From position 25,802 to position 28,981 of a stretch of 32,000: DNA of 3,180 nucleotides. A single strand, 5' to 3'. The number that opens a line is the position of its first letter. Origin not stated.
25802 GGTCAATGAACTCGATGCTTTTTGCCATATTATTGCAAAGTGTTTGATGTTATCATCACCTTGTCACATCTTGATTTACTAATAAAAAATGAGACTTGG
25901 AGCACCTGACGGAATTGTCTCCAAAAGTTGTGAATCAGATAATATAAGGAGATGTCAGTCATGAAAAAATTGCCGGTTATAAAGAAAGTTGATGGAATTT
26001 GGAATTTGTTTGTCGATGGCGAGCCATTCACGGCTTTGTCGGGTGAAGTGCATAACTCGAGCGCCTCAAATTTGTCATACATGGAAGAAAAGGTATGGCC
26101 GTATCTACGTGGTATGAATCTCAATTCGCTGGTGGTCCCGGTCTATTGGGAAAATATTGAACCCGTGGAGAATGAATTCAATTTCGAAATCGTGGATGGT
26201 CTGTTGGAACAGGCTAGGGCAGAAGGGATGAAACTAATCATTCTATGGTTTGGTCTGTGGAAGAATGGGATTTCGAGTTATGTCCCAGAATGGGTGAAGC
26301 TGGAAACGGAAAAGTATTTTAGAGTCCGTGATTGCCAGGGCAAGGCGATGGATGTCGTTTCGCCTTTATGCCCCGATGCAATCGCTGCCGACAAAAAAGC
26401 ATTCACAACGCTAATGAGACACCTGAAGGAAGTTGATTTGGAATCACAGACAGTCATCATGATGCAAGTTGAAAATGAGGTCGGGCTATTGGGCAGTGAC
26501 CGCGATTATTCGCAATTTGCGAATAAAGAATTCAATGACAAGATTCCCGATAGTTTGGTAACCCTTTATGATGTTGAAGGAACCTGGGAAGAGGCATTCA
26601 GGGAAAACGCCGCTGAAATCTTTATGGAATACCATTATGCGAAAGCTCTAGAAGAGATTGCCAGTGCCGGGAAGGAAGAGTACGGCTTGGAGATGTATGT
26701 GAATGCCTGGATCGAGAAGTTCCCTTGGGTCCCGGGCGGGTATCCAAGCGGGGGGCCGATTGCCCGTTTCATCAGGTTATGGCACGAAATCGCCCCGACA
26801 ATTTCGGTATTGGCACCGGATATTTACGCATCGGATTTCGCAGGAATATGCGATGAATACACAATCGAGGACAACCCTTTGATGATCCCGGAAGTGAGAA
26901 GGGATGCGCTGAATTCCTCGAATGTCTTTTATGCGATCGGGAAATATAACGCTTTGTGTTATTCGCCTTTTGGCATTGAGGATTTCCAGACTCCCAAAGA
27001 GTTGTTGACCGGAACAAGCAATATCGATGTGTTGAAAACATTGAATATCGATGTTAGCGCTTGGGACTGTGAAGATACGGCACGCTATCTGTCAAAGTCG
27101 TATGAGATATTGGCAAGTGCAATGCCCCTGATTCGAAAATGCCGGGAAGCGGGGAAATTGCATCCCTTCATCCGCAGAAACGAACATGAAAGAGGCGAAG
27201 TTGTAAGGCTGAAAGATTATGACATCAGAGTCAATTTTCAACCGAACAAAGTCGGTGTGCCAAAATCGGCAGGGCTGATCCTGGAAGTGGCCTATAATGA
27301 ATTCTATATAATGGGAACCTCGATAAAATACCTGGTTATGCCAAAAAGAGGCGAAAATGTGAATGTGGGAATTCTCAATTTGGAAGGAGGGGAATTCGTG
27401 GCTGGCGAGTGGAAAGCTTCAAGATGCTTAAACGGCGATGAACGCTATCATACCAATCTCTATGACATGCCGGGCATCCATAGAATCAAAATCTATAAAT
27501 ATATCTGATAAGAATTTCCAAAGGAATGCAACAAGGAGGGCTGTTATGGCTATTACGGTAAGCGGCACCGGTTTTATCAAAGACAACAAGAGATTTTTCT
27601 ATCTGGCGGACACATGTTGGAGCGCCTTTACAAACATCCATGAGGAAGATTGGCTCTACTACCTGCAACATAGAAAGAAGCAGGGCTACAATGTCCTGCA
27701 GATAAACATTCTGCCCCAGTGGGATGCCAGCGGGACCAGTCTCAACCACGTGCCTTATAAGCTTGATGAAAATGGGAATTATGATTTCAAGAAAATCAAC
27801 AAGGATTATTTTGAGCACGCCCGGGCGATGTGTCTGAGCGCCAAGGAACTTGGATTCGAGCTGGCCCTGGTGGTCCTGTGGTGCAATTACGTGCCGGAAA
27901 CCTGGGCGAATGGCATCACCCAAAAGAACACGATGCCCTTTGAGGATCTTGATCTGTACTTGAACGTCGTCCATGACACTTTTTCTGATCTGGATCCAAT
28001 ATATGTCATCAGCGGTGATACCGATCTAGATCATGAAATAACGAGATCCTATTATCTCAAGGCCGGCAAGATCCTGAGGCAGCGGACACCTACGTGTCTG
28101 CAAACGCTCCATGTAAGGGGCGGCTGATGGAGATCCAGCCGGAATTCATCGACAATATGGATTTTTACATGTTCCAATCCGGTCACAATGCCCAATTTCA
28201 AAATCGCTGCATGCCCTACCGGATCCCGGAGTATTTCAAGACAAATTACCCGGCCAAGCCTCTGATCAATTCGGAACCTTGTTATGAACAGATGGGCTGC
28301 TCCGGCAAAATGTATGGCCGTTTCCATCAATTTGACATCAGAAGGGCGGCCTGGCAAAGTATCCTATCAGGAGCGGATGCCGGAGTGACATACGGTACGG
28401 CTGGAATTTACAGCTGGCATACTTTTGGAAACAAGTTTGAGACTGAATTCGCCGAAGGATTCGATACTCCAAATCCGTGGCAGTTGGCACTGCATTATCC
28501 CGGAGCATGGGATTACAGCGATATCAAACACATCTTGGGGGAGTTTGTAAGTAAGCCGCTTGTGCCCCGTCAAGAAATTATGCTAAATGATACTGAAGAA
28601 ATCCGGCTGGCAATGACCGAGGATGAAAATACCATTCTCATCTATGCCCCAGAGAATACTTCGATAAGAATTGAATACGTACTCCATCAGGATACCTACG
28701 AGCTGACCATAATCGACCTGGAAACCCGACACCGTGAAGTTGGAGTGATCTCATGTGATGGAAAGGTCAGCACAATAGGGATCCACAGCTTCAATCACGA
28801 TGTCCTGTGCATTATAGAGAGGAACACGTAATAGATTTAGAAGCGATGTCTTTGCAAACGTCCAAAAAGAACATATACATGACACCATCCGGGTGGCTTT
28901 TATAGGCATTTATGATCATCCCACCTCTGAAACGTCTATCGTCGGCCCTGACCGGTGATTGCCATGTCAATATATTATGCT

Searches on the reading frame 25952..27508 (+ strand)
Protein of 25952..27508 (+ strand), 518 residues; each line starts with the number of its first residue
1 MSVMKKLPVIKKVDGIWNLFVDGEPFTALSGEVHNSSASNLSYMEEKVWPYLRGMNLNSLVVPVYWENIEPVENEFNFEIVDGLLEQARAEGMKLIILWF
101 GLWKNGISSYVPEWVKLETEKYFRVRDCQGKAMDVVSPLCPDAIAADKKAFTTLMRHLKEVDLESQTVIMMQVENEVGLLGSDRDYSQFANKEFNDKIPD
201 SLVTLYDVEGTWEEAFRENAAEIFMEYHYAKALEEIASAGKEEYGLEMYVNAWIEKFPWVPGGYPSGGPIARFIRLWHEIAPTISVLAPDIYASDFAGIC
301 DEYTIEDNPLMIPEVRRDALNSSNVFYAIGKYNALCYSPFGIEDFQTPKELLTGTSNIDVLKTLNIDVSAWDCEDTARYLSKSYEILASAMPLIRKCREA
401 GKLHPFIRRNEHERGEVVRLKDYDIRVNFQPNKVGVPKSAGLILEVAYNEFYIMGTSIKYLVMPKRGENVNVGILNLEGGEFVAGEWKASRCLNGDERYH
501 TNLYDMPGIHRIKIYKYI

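Call 8: search_protein_families(library=pfam, proteins=[window:25952-27508:+], max_evalue=0.01)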
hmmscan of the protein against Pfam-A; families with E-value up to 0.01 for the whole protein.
window:25952-27508:+ (518 aa): 3 families
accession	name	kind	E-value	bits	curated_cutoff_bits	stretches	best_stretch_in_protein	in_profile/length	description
PF18120.7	DUF5597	-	5.5e-24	85.3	23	1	380-501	1-130/133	Domain of unknown function (DUF5597)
PF01301.25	Glyco_hydro_35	-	2.7e-09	37.5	27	1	153-221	125-193/319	Glycosyl hydrolases family 35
PF02449.21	Glyco_hydro_42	-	6e-08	32.9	21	1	64-216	32-176/376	Beta-galactosidase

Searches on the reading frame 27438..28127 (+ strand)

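Call 8: search_protein_families(library=pfam, proteins=[window:27438-28127:+], max_evalue=0.01)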
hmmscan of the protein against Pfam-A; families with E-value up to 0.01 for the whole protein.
window:27438-28127:+ (229 aa): 1 family
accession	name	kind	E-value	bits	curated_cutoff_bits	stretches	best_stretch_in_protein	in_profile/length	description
PF13204.13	Apiosidase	-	2.1e-43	149.6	26.5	1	48-227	10-186/320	Apiosidase-like, catalytic domain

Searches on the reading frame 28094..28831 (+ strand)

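Call 8: search_protein_families(library=pfam, proteins=[window:28094-28831:+], max_evalue=0.01)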
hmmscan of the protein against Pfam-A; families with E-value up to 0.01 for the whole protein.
window:28094-28831:+ (245 aa): 1 family
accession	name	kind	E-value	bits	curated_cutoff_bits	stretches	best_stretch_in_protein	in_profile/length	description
PF13204.13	Apiosidase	-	2.4e-28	100.1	26.5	1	20-149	198-314/320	Apiosidase-like, catalytic domain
